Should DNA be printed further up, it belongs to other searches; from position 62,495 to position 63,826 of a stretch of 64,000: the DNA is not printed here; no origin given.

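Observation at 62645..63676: Eukaryote-type sterol C-24 methyltransferase (ERG6/SMT-like) gene standing alone in gene-poor DNA of a Bacteroidota-like genome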

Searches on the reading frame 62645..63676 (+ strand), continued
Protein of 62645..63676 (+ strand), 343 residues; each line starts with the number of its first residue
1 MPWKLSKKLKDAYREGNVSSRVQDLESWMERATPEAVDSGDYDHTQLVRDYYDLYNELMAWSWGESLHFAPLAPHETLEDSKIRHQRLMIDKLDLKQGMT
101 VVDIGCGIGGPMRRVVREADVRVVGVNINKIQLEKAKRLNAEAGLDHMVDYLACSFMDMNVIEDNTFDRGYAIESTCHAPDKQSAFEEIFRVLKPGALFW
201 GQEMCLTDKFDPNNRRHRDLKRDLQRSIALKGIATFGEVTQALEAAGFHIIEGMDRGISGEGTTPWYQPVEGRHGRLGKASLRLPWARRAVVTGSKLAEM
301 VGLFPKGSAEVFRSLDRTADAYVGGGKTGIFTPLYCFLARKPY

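Call 7: find_homologous_proteins(query=window:62645-63673:+, max_evalue=1e-10)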
Query window:62645-63673:+ (343 aa): 2642 proteins with E <= 1e-10 among 5701 candidates; the best 120 are listed.
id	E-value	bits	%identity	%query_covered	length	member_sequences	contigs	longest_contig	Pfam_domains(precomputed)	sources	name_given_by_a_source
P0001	5.7e-232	787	99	100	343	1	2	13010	PF13847.13,PF13489.13,PF02353.27,PF13649.13,PF01209.25,PF08241.19,PF08242.19,PF08498.16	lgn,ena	-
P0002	2.1e-231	785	99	100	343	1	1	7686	PF13847.13,PF13489.13,PF02353.27,PF13649.13,PF01209.25,PF08241.19,PF08242.19,PF08498.16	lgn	-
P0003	5.4e-231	784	98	100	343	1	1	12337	PF13847.13,PF13489.13,PF02353.27,PF13649.13,PF01209.25,PF08241.19,PF08242.19,PF08498.16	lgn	-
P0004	1.2e-210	717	89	100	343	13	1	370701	PF13847.13,PF13489.13,PF02353.27,PF13649.13,PF01209.25,PF08241.19,PF08242.19,PF08498.16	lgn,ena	-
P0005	4.4e-210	715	89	100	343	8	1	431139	PF13847.13,PF13489.13,PF02353.27,PF13649.13,PF01209.25,PF08241.19,PF08242.19,PF08498.16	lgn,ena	-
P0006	5.6e-206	701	89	100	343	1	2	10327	PF13847.13,PF13489.13,PF02353.27,PF13649.13,PF01209.25,PF08241.19,PF08242.19,PF08498.16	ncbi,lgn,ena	-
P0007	1.1e-205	700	88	100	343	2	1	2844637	PF13847.13,PF13489.13,PF08003.18,PF02353.27,PF13649.13,PF01209.25,PF08241.19,PF08242.19,PF08498.16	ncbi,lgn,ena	-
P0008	2.9e-203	693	86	100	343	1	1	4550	PF13847.13,PF13489.13,PF08003.18,PF02353.27,PF13649.13,PF01209.25,PF08241.19,PF08242.19,PF08498.16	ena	-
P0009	1.4e-201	687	86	100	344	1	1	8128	PF13847.13,PF13489.13,PF02353.27,PF13649.13,PF01209.25,PF08241.19,PF08242.19,PF08498.16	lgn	-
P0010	6.0e-201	685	86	100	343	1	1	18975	PF13847.13,PF13489.13,PF02353.27,PF13649.13,PF01209.25,PF08241.19,PF08242.19,PF08498.16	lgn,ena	-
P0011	2.2e-200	683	85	100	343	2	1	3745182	PF13847.13,PF13489.13,PF02353.27,PF13649.13,PF01209.25,PF08241.19,PF08242.19,PF08498.16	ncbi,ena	-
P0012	4.8e-200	682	86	100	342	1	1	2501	PF13847.13,PF13489.13,PF08003.18,PF02353.27,PF13649.13,PF01728.26,PF01209.25,PF08241.19,PF08242.19,PF08498.16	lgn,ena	-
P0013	6.2e-200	682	85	100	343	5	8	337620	PF13847.13,PF13489.13,PF02353.27,PF13649.13,PF01209.25,PF08241.19,PF08242.19,PF08498.16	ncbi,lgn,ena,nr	ncbi:MAG: methyltransferase domain-containing protein [Rhodothermaceae bacterium]|nr:methyltransfera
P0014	8.5e-200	681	85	100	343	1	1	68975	PF13847.13,PF13489.13,PF02353.27,PF13649.13,PF01209.25,PF08241.19,PF08242.19,PF08498.16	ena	-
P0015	5.5e-198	675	84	100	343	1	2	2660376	PF13847.13,PF13489.13,PF02353.27,PF13649.13,PF01209.25,PF08241.19,PF08242.19,PF08498.16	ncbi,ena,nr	ncbi:MAG: class I SAM-dependent methyltransferase [Bacteroidetes bacterium]|nr:class I SAM-dependent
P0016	1.4e-197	674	86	99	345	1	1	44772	PF13847.13,PF13489.13,PF08003.18,PF02353.27,PF13649.13,PF01209.25,PF08241.19,PF08242.19,PF08498.16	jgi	-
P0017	1.6e-197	674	86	99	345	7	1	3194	PF13847.13,PF13489.13,PF02353.27,PF13649.13,PF01209.25,PF08241.19,PF08242.19,PF08498.16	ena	-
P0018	3.7e-197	672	84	100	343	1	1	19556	PF13847.13,PF13489.13,PF02353.27,PF13649.13,PF01209.25,PF08241.19,PF08242.19,PF08498.16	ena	-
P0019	4.9e-197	672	85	99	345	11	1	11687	PF13847.13,PF13489.13,PF08003.18,PF02353.27,PF13649.13,PF01209.25,PF08241.19,PF08242.19,PF08498.16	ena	-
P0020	1.3e-195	667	85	99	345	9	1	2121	PF13847.13,PF13489.13,PF02353.27,PF13649.13,PF01209.25,PF08241.19,PF08242.19,PF08498.16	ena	-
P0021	1.7e-195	667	82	100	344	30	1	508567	PF13847.13,PF13489.13,PF02353.27,PF13649.13,PF01209.25,PF08241.19,PF08242.19,PF08498.16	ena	-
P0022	1.3e-189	648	83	99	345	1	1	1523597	PF13847.13,PF13489.13,PF08003.18,PF02353.27,PF13649.13,PF01209.25,PF08241.19,PF08242.19,PF08498.16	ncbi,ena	-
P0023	1.2e-174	598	75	99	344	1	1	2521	PF13847.13,PF13489.13,PF02353.27,PF13649.13,PF01209.25,PF08241.19,PF08242.19,PF08498.16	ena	-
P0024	1.7e-174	598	75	99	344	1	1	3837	PF13847.13,PF13489.13,PF02353.27,PF13649.13,PF01209.25,PF08241.19,PF08242.19,PF08498.16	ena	-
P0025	3.3e-174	597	75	99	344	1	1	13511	PF13847.13,PF13489.13,PF02353.27,PF13649.13,PF01209.25,PF08241.19,PF08242.19,PF08498.16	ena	-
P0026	9.6e-174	595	76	99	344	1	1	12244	PF13847.13,PF13489.13,PF02353.27,PF13649.13,PF01209.25,PF08241.19,PF08242.19,PF08498.16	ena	-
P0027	1.2e-173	595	75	99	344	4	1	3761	PF13847.13,PF13489.13,PF02353.27,PF13649.13,PF01209.25,PF08241.19,PF08242.19,PF08498.16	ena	-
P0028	1.6e-173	595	75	99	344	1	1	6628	PF13847.13,PF13489.13,PF02353.27,PF13649.13,PF01209.25,PF08241.19,PF08242.19,PF08498.16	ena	-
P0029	3.1e-173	594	75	99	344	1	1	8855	PF13847.13,PF13489.13,PF02353.27,PF13649.13,PF01209.25,PF08241.19,PF08242.19,PF08498.16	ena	-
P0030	5.9e-173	593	75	99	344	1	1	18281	PF13847.13,PF13489.13,PF02353.27,PF13649.13,PF01209.25,PF08241.19,PF08242.19,PF08498.16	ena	-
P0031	1.6e-172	591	75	99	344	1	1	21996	PF13847.13,PF13489.13,PF02353.27,PF13649.13,PF01209.25,PF08241.19,PF08242.19,PF08498.16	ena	-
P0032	2.0e-171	588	75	99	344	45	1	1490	PF13847.13,PF13489.13,PF02353.27,PF13649.13,PF01209.25,PF08241.19,PF08242.19,PF08498.16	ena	-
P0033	2.1e-171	588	76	99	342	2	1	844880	PF13847.13,PF13489.13,PF02353.27,PF13649.13,PF01209.25,PF08241.19,PF08242.19,PF08498.16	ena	-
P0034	2.4e-171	588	74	99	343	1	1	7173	PF13847.13,PF13489.13,PF02353.27,PF13649.13,PF01209.25,PF08241.19,PF08242.19,PF08498.16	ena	-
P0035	2.4e-171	588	73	99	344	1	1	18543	PF13847.13,PF13489.13,PF02353.27,PF13649.13,PF01209.25,PF08241.19,PF08242.19,PF08498.16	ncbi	-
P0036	5.1e-171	586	73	99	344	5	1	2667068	PF13847.13,PF13489.13,PF02353.27,PF13649.13,PF01209.25,PF08241.19,PF08242.19,PF08498.16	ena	-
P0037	8.5e-171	586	74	99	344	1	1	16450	PF13847.13,PF13489.13,PF02353.27,PF13649.13,PF01209.25,PF08241.19,PF08242.19,PF08498.16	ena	-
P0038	8.7e-171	586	73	99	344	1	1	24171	PF13847.13,PF13489.13,PF02353.27,PF13649.13,PF01209.25,PF08241.19,PF08242.19,PF08498.16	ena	-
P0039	1.2e-170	585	73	99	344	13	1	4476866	PF13847.13,PF13489.13,PF02353.27,PF13649.13,PF01209.25,PF08241.19,PF08242.19,PF08498.16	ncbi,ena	-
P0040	1.6e-170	585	74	99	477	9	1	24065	PF13847.13,PF13489.13,PF02353.27,PF13649.13,PF01209.25,PF08241.19,PF08242.19,PF08498.16,PF19298.6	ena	-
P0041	6.5e-170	583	74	99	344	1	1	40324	PF13847.13,PF13489.13,PF02353.27,PF13649.13,PF01209.25,PF08241.19,PF08242.19,PF08498.16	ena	-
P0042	8.6e-170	582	73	99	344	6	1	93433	PF13847.13,PF13489.13,PF02353.27,PF13649.13,PF01209.25,PF08241.19,PF08242.19,PF08498.16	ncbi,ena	-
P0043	8.6e-170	582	72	99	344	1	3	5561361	PF13847.13,PF13489.13,PF02353.27,PF13649.13,PF01209.25,PF08241.19,PF08242.19,PF08498.16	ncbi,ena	-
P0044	8.6e-170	582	74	99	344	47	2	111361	PF13847.13,PF13489.13,PF02353.27,PF13649.13,PF01209.25,PF08241.19,PF08242.19,PF08498.16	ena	-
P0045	1.2e-169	582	72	99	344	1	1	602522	PF13847.13,PF13489.13,PF02353.27,PF13649.13,PF01209.25,PF08241.19,PF08242.19,PF08498.16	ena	-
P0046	2.2e-169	581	73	99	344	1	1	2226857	PF13847.13,PF13489.13,PF02353.27,PF13649.13,PF01209.25,PF08241.19,PF08242.19,PF08498.16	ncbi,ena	-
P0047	2.5e-169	581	72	99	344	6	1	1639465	PF13847.13,PF13489.13,PF02353.27,PF13649.13,PF01209.25,PF08241.19,PF08242.19,PF08498.16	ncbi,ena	-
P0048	3.1e-169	581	72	99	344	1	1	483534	PF13847.13,PF13489.13,PF02353.27,PF13649.13,PF01209.25,PF08241.19,PF08242.19,PF08498.16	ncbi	-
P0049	5.9e-169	580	72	99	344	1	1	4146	PF13847.13,PF13489.13,PF02353.27,PF13649.13,PF01209.25,PF08241.19,PF08242.19,PF08498.16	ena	-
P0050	8.2e-169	579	72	99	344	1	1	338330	PF13847.13,PF13489.13,PF02353.27,PF13649.13,PF01209.25,PF08241.19,PF08242.19,PF08498.16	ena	-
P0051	1.2e-168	579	73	99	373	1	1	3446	PF13847.13,PF13489.13,PF02353.27,PF13649.13,PF01209.25,PF08241.19,PF08242.19,PF08498.16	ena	-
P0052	4.0e-168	577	72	99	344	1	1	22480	PF13847.13,PF13489.13,PF02353.27,PF13649.13,PF01209.25,PF08241.19,PF08242.19,PF08498.16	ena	-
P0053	5.6e-168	576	71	99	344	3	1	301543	PF13847.13,PF13489.13,PF02353.27,PF13649.13,PF01209.25,PF08241.19,PF08242.19,PF08498.16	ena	-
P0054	7.0e-168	576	73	99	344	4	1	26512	PF13847.13,PF13489.13,PF02353.27,PF13649.13,PF01209.25,PF08241.19,PF08242.19,PF08498.16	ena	-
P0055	8.2e-168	576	72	99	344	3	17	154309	PF13847.13,PF13489.13,PF02353.27,PF13649.13,PF01209.25,PF08241.19,PF08242.19,PF08498.16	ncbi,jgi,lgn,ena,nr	ncbi:MAG: class I SAM-dependent methyltransferase [Nitrospira sp.]|nr:class I SAM-dependent methyltr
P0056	2.0e-167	575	72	99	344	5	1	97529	PF13847.13,PF13489.13,PF02353.27,PF13649.13,PF01209.25,PF08241.19,PF08242.19,PF08498.16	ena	-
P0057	2.2e-167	575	73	99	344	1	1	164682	PF13847.13,PF13489.13,PF02353.27,PF13649.13,PF01209.25,PF08241.19,PF08242.19,PF08498.16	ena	-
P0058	2.6e-167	574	71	99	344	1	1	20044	PF13847.13,PF13489.13,PF02353.27,PF13649.13,PF01209.25,PF08241.19,PF08242.19,PF08498.16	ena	-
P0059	5.3e-167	573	71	99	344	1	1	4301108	PF13847.13,PF13489.13,PF02353.27,PF13649.13,PF01209.25,PF08241.19,PF08242.19,PF08498.16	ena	-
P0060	9.9e-167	572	71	99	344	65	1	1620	PF13847.13,PF13489.13,PF02353.27,PF13649.13,PF01209.25,PF08241.19,PF08242.19,PF08498.16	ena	-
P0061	1.4e-166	572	71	99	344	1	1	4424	PF13847.13,PF13489.13,PF02353.27,PF13649.13,PF01209.25,PF08241.19,PF08242.19,PF08498.16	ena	-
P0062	2.3e-166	571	71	99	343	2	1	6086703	PF13847.13,PF13489.13,PF08003.18,PF02353.27,PF13649.13,PF01209.25,PF08241.19,PF08242.19,PF08498.16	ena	-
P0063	2.9e-166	571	71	99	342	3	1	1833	PF13847.13,PF13489.13,PF02353.27,PF13649.13,PF01209.25,PF08241.19,PF08242.19,PF08498.16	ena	-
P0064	3.3e-166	571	71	99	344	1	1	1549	PF13847.13,PF13489.13,PF02353.27,PF13649.13,PF01209.25,PF08241.19,PF08242.19,PF08498.16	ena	-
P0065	3.7e-166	571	71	99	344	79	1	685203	PF13847.13,PF13489.13,PF02353.27,PF13649.13,PF01209.25,PF08241.19,PF08242.19,PF08498.16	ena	-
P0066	4.7e-166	570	71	99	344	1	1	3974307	PF13847.13,PF13489.13,PF02353.27,PF13649.13,PF01209.25,PF08241.19,PF08242.19,PF08498.16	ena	-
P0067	5.4e-166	570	71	99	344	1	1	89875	PF13847.13,PF13489.13,PF02353.27,PF13649.13,PF01209.25,PF08241.19,PF08242.19,PF08498.16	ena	-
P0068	6.8e-166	570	73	99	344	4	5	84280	PF13847.13,PF13489.13,PF02353.27,PF13649.13,PF01209.25,PF08241.19,PF08242.19,PF08498.16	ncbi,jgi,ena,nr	ncbi:MAG: class I SAM-dependent methyltransferase [Nitrospira sp.]|nr:class I SAM-dependent methyltr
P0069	6.8e-166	570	72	99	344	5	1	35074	PF13847.13,PF13489.13,PF02353.27,PF13649.13,PF01209.25,PF08241.19,PF08242.19,PF08498.16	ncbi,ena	-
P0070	6.9e-166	570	71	99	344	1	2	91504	PF13847.13,PF13489.13,PF02353.27,PF13649.13,PF01209.25,PF08241.19,PF08242.19,PF08498.16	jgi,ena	-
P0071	8.8e-166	569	71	99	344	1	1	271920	PF13847.13,PF13489.13,PF02353.27,PF13649.13,PF01209.25,PF08241.19,PF08242.19,PF08498.16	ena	-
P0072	9.8e-166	569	72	99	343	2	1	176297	PF13847.13,PF13489.13,PF02353.27,PF13649.13,PF01209.25,PF08241.19,PF08242.19,PF08498.16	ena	-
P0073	9.8e-166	569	73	99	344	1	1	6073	PF13847.13,PF13489.13,PF02353.27,PF13649.13,PF01209.25,PF08241.19,PF08242.19,PF08498.16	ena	-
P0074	1.1e-165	569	72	99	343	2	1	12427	PF13847.13,PF13489.13,PF02353.27,PF13649.13,PF01209.25,PF08241.19,PF08242.19,PF08498.16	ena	-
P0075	1.3e-165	569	71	99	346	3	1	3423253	PF13847.13,PF13489.13,PF02353.27,PF13649.13,PF01209.25,PF08241.19,PF08242.19,PF08498.16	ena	-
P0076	1.7e-165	568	71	99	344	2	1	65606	PF13847.13,PF13489.13,PF02353.27,PF13649.13,PF01209.25,PF08241.19,PF08242.19,PF08498.16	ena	-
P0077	2.5e-165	568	73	99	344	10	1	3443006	PF13847.13,PF13489.13,PF02353.27,PF13649.13,PF01209.25,PF08241.19,PF08242.19,PF08498.16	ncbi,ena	-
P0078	2.8e-165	568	72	99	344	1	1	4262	PF13847.13,PF13489.13,PF02353.27,PF13649.13,PF01209.25,PF08241.19,PF08242.19,PF08498.16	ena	-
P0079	4.2e-165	567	70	99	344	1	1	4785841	PF13847.13,PF13489.13,PF02353.27,PF13649.13,PF01209.25,PF08241.19,PF08242.19,PF08498.16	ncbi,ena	-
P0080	4.2e-165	567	71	99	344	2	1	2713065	PF13847.13,PF13489.13,PF02353.27,PF13649.13,PF01209.25,PF08241.19,PF08242.19,PF08498.16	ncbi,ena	-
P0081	6.3e-165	566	71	99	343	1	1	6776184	PF13847.13,PF13489.13,PF02353.27,PF13649.13,PF01209.25,PF08241.19,PF08242.19,PF08498.16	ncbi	-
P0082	6.6e-165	566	71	99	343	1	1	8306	PF13847.13,PF13489.13,PF02353.27,PF13649.13,PF01209.25,PF08241.19,PF08242.19,PF08498.16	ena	-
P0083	7.7e-165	566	72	99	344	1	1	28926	PF13847.13,PF13489.13,PF02353.27,PF13649.13,PF01209.25,PF08241.19,PF08242.19,PF08498.16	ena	-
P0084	1.2e-164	565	71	99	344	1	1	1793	PF13847.13,PF13489.13,PF02353.27,PF13649.13,PF01209.25,PF08241.19,PF08242.19,PF08498.16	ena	-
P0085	1.6e-164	565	71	99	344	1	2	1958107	PF13847.13,PF13489.13,PF02353.27,PF13649.13,PF01209.25,PF08241.19,PF08242.19,PF08498.16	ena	-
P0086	2.1e-164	565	71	99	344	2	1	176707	PF13847.13,PF13489.13,PF02353.27,PF13649.13,PF01209.25,PF08241.19,PF08242.19,PF08498.16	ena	-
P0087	2.4e-164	565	70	99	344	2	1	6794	PF13847.13,PF13489.13,PF02353.27,PF13649.13,PF01209.25,PF08241.19,PF08242.19,PF08498.16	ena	-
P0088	2.4e-164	565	71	99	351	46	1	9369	PF13847.13,PF13489.13,PF02353.27,PF13649.13,PF01209.25,PF08241.19,PF08242.19,PF08498.16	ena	-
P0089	2.7e-164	564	71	99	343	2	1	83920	PF13847.13,PF13489.13,PF02353.27,PF13649.13,PF01209.25,PF08241.19,PF08242.19,PF08498.16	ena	-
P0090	2.7e-164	564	70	99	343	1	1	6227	PF13847.13,PF13489.13,PF02353.27,PF13649.13,PF01209.25,PF08241.19,PF08242.19,PF08498.16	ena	-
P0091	3.0e-164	564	70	99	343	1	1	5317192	PF13847.13,PF13489.13,PF02353.27,PF13649.13,PF01209.25,PF08241.19,PF08242.19,PF08498.16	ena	-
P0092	3.3e-164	564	71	99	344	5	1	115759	PF13847.13,PF13489.13,PF02353.27,PF13649.13,PF01209.25,PF08241.19,PF08242.19,PF08498.16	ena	-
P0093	3.4e-164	564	71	99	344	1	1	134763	PF13847.13,PF13489.13,PF02353.27,PF13649.13,PF01209.25,PF08241.19,PF08242.19,PF08498.16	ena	-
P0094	5.2e-164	563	72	99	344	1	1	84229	PF13847.13,PF13489.13,PF02353.27,PF13649.13,PF01209.25,PF08241.19,PF08242.19,PF08498.16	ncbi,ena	-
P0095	5.5e-164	563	71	99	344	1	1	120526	PF13847.13,PF13489.13,PF02353.27,PF13649.13,PF01209.25,PF08241.19,PF08242.19,PF08498.16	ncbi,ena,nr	ncbi:MAG: methyltransferase domain-containing protein [Gemmatimonadota bacterium]|nr:methyltransfera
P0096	6.3e-164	563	70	99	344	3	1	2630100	PF13847.13,PF13489.13,PF02353.27,PF13649.13,PF01209.25,PF08241.19,PF08242.19,PF08498.16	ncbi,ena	-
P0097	6.4e-164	563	71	99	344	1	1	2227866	PF13847.13,PF13489.13,PF02353.27,PF13649.13,PF01209.25,PF08241.19,PF08242.19,PF08498.16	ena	-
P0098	7.8e-164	563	70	99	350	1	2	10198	PF13847.13,PF13489.13,PF02353.27,PF13649.13,PF01209.25,PF08241.19,PF08242.19,PF08498.16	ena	-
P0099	9.2e-164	563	71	99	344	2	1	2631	PF13847.13,PF13489.13,PF02353.27,PF13649.13,PF01209.25,PF08241.19,PF08242.19,PF08498.16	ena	-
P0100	1.2e-163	562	70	99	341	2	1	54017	PF13847.13,PF13489.13,PF02353.27,PF13649.13,PF01209.25,PF08241.19,PF08242.19,PF08498.16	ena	-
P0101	1.6e-163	562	69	99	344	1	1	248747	PF13847.13,PF13489.13,PF02353.27,PF13649.13,PF01209.25,PF08241.19,PF08242.19,PF08498.16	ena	-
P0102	3.0e-163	561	71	99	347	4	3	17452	PF13847.13,PF13489.13,PF02353.27,PF13649.13,PF01209.25,PF08241.19,PF08242.19,PF08498.16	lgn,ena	-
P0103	3.3e-163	561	70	99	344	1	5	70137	PF13847.13,PF13489.13,PF02353.27,PF13649.13,PF01209.25,PF08241.19,PF08242.19,PF08498.16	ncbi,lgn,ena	-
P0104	4.7e-163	560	71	99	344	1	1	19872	PF13847.13,PF13489.13,PF02353.27,PF13649.13,PF01209.25,PF08241.19,PF08242.19,PF08498.16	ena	-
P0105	5.8e-163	560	71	99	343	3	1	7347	PF13847.13,PF13489.13,PF02353.27,PF13649.13,PF01209.25,PF08241.19,PF08242.19,PF08498.16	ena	-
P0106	6.6e-163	560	71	99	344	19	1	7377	PF13847.13,PF13489.13,PF02353.27,PF13649.13,PF01209.25,PF08241.19,PF08242.19,PF08498.16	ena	-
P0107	6.9e-163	560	70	99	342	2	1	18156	PF13847.13,PF13489.13,PF02353.27,PF13649.13,PF01209.25,PF08241.19,PF08242.19,PF08498.16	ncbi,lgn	-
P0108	7.2e-163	560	71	99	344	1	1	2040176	PF13847.13,PF13489.13,PF02353.27,PF13649.13,PF01209.25,PF08241.19,PF08242.19,PF08498.16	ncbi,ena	-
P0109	7.9e-163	560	71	99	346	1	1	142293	PF13847.13,PF13489.13,PF02353.27,PF13649.13,PF01209.25,PF08241.19,PF08242.19,PF08498.16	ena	-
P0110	8.1e-163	560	70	99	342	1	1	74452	PF13847.13,PF13489.13,PF02353.27,PF13649.13,PF01209.25,PF08241.19,PF08242.19,PF08498.16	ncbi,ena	-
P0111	9.4e-163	559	71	99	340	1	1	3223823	PF13847.13,PF13489.13,PF02353.27,PF13649.13,PF01209.25,PF08241.19,PF08242.19,PF08498.16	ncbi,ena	-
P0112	9.6e-163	559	74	95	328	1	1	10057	PF13847.13,PF13489.13,PF02353.27,PF13649.13,PF01209.25,PF08241.19,PF08242.19,PF08498.16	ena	-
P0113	1.2e-162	559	69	100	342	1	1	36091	PF13847.13,PF13489.13,PF02353.27,PF13649.13,PF01209.25,PF08241.19,PF08242.19,PF08498.16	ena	-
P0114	1.3e-162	559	71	99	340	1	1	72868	PF13847.13,PF13489.13,PF02353.27,PF13649.13,PF01209.25,PF08241.19,PF08242.19,PF08498.16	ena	-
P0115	1.5e-162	559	71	99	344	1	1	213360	PF13847.13,PF13489.13,PF02353.27,PF13649.13,PF01209.25,PF08241.19,PF08242.19,PF08498.16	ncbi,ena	-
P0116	1.5e-162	559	70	99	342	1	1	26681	PF13847.13,PF13489.13,PF02353.27,PF13649.13,PF01209.25,PF08241.19,PF08242.19,PF08498.16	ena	-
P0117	1.9e-162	558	71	99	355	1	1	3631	PF13847.13,PF13489.13,PF02353.27,PF13649.13,PF01209.25,PF08241.19,PF08242.19,PF08498.16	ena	-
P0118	2.0e-162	558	71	99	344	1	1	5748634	PF13847.13,PF13489.13,PF02353.27,PF13649.13,PF01209.25,PF08241.19,PF08242.19,PF08498.16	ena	-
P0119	2.3e-162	558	72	99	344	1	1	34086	PF13847.13,PF13489.13,PF02353.27,PF13649.13,PF01209.25,PF08241.19,PF08242.19,PF08498.16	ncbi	-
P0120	2.3e-162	558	70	99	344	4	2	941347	PF13847.13,PF13489.13,PF02353.27,PF13649.13,PF01209.25,PF08241.19,PF08242.19,PF08498.16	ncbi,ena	-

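Call 10: find_encoding_contigs(protein=window:62645-63676:+, flank=10000, max_places=6)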
Protein window:62645-63676:+ (343 aa): no gene with exactly this product is on record in the collection.

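Call 12: find_encoding_contigs(protein=P0001, flank=10000, max_places=4)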
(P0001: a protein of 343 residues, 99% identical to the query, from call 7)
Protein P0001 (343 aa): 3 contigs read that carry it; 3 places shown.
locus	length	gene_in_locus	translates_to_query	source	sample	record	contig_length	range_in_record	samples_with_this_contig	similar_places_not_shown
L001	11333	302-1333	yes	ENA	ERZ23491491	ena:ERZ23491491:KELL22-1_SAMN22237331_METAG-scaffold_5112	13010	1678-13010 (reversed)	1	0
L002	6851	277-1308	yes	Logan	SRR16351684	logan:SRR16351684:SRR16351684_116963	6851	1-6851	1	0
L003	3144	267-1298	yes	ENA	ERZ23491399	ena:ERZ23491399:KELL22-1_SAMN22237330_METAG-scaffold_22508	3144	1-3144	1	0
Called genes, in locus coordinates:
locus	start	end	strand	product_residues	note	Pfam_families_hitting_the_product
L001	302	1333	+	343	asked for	PF02353:CMAS, PF01209:Ubie_methyltran, PF13489:Methyltransf_23, PF13847:Methyltransf_31, PF08241:Methyltransf_11, PF08242:Methyltransf_12, PF13649:Methyltransf_25, PF08498:Sterol_MT_C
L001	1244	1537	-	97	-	-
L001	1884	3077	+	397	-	PF25917:BSH_RND (weak), PF25989:YknX_C (weak)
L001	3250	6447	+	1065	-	PF00873:ACR_tran, PF02355:SecD_SecF_C (faint), PF00873:ACR_tran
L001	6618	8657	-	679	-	PF05719:GPP34, PF00067:p450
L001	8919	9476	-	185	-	PF19298:KshA_C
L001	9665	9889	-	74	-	PF00355:Rieske (weak)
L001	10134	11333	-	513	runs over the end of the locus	PF02321:OEP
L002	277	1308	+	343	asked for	PF02353:CMAS, PF01209:Ubie_methyltran, PF13489:Methyltransf_23, PF13847:Methyltransf_31, PF08241:Methyltransf_11, PF08242:Methyltransf_12, PF13649:Methyltransf_25, PF08498:Sterol_MT_C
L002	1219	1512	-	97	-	-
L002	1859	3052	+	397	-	PF25917:BSH_RND (weak), PF25989:YknX_C (weak)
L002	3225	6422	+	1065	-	PF00873:ACR_tran, PF02355:SecD_SecF_C (faint), PF00873:ACR_tran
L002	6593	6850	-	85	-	?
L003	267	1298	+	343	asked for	PF02353:CMAS, PF01209:Ubie_methyltran, PF13489:Methyltransf_23, PF13847:Methyltransf_31, PF08241:Methyltransf_11, PF08242:Methyltransf_12, PF13649:Methyltransf_25, PF08498:Sterol_MT_C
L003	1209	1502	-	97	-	-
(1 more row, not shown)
